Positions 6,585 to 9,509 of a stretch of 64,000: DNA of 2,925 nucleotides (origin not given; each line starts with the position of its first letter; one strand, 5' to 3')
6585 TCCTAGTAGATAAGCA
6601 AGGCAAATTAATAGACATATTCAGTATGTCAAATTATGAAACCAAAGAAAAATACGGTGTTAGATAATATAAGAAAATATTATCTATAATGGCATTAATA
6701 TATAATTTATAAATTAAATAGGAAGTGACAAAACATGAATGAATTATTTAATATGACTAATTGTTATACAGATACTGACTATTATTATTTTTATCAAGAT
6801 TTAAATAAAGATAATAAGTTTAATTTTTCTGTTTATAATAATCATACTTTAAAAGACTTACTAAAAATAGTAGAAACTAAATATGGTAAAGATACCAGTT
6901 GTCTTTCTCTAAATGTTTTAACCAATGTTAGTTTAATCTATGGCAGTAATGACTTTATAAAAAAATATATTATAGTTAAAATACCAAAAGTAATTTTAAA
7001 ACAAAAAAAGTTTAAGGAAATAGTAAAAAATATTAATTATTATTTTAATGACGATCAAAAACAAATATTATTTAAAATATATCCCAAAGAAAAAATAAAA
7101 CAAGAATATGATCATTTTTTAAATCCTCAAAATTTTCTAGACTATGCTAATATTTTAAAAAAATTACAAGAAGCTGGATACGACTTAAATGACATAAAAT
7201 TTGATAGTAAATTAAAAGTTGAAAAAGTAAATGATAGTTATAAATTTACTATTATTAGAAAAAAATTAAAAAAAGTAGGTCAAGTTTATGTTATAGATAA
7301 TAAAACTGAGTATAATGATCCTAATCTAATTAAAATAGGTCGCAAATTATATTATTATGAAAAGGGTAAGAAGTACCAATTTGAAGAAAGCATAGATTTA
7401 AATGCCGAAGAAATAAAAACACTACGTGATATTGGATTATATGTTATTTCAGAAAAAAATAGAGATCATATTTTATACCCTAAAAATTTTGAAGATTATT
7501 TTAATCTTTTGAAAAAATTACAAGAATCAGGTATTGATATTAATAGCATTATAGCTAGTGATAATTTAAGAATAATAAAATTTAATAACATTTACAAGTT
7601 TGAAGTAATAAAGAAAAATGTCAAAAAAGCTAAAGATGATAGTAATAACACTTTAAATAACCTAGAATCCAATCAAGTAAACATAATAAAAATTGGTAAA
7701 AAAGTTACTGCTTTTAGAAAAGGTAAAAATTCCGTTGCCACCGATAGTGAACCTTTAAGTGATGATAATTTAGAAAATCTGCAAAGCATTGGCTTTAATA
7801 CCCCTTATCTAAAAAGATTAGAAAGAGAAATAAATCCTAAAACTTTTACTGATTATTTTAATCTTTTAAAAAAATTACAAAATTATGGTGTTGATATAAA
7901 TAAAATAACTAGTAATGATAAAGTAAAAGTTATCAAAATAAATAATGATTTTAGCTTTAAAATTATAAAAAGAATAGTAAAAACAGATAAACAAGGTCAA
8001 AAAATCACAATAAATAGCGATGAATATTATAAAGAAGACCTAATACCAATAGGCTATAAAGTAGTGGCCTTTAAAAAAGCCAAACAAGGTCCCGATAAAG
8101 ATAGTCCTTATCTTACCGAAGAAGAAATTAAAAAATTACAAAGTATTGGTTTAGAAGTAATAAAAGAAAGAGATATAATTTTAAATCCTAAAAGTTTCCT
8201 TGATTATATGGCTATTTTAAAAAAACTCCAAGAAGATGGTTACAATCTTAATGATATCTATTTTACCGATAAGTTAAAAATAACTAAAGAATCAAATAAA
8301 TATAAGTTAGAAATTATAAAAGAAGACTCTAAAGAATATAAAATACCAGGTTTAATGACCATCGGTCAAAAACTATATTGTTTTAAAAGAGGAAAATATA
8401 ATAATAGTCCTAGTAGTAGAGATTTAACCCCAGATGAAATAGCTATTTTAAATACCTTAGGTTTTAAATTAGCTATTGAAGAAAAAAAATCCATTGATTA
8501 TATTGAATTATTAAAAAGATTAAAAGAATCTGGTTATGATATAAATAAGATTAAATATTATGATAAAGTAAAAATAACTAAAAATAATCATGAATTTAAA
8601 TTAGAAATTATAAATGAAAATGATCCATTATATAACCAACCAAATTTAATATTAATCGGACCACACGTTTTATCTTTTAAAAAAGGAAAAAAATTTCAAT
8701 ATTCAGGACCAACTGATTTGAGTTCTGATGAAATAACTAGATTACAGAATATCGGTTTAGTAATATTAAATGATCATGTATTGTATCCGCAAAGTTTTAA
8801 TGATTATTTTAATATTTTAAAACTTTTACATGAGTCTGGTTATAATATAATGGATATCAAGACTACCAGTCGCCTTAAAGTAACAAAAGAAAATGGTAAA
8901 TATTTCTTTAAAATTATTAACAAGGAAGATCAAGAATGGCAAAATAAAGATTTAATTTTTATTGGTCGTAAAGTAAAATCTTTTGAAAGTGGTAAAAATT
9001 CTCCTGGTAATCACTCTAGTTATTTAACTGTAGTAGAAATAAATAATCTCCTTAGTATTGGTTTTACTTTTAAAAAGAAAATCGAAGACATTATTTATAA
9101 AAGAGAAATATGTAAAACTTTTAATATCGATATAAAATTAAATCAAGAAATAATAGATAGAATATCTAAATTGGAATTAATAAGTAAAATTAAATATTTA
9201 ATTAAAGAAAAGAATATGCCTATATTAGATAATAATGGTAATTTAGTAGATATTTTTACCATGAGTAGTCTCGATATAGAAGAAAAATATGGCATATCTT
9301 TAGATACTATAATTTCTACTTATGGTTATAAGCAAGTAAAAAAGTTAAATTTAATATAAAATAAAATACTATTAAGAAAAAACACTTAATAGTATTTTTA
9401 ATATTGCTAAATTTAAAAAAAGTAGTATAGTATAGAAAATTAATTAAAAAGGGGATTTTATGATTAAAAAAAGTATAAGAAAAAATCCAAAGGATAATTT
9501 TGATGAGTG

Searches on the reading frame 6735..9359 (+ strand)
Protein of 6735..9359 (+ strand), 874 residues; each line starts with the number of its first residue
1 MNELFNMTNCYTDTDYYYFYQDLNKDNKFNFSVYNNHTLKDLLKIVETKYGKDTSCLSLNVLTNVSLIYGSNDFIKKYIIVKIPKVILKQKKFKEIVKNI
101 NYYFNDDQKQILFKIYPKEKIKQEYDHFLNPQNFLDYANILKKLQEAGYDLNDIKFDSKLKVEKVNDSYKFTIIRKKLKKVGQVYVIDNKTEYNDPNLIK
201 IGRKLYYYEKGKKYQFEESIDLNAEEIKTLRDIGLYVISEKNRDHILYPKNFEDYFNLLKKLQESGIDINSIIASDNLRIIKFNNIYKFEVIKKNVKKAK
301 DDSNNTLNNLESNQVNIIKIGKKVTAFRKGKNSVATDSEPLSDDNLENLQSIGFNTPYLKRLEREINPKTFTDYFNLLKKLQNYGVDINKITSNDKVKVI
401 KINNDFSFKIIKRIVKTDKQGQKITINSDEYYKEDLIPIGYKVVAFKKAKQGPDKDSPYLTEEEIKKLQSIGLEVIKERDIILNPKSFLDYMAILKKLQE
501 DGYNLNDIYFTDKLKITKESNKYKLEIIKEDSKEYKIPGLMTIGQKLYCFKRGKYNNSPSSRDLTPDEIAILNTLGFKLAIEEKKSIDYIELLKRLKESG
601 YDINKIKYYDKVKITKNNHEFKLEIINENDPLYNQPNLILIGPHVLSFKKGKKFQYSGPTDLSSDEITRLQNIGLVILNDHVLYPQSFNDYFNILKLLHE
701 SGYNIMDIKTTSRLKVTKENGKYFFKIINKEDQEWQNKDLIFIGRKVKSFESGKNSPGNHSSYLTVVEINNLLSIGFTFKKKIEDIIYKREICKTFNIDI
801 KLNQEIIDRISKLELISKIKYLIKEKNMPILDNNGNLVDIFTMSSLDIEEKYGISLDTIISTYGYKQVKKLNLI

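Call 7: search_protein_families(library=pfam, proteins=[window:6735-9359:+], max_evalue=0.01)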
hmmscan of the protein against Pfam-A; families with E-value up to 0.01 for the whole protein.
window:6735-9359:+ (874 aa): 2 families
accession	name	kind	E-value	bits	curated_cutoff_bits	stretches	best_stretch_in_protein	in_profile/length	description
PF17680.6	FlgO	-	7.4e-06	26.3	22.6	0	694-726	45-76/130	FlgO protein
PF13670.12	PepSY_2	-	0.00015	22.1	24.3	0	138-163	32-59/83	Peptidase propeptide and YPEB domain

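Call 35: find_encoding_contigs(protein=window:6735-9359:+, flank=10000, max_places=10)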
Protein window:6735-9359:+ (874 aa): 9 contigs read that carry it; 5 places shown.
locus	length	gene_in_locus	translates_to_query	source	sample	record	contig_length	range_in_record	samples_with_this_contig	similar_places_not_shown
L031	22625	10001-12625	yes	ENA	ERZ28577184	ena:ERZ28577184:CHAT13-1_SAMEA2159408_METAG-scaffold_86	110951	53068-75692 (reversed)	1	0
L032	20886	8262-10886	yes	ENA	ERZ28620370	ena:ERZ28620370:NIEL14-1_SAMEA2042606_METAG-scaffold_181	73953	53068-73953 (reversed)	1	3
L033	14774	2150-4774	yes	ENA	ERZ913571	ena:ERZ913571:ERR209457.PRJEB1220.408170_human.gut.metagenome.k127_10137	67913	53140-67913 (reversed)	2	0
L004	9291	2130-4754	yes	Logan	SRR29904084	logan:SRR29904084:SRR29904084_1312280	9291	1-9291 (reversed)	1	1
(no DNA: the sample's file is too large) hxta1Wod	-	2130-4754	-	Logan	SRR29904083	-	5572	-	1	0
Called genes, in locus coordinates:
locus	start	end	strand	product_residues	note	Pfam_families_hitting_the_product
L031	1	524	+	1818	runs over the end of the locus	PF00270:DEAD, PF04851:ResIII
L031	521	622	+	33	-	-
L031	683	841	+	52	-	-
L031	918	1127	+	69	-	-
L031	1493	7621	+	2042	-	PF00270:DEAD, PF04851:ResIII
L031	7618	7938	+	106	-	-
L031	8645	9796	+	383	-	PF03457:HA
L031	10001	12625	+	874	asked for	-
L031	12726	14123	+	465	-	PF03457:HA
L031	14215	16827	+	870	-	-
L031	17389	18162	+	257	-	-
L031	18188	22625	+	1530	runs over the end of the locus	-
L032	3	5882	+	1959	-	?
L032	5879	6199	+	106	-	-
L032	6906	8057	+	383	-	PF03457:HA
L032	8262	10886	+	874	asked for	-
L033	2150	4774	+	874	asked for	-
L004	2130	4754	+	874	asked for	-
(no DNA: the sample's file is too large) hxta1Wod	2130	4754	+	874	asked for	-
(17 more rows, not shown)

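Call 53: search_protein_families(library=padloc, proteins=[window:6735-9359:+], max_evalue=0.001)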
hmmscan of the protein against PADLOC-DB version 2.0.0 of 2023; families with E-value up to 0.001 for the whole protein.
window:6735-9359:+ (874 aa): 0 families

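Call 54: search_protein_families(library=ncbifam, proteins=[window:6735-9359:+], max_evalue=0.001)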
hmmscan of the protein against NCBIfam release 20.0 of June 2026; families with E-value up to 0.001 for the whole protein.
window:6735-9359:+ (874 aa): 1 family
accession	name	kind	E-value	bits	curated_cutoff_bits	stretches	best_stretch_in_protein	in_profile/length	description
NF007915.0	PRK10629.1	equivalog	0.00077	19.1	89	0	254-285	51-82/127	EnvZ/OmpR regulon moderator MzrA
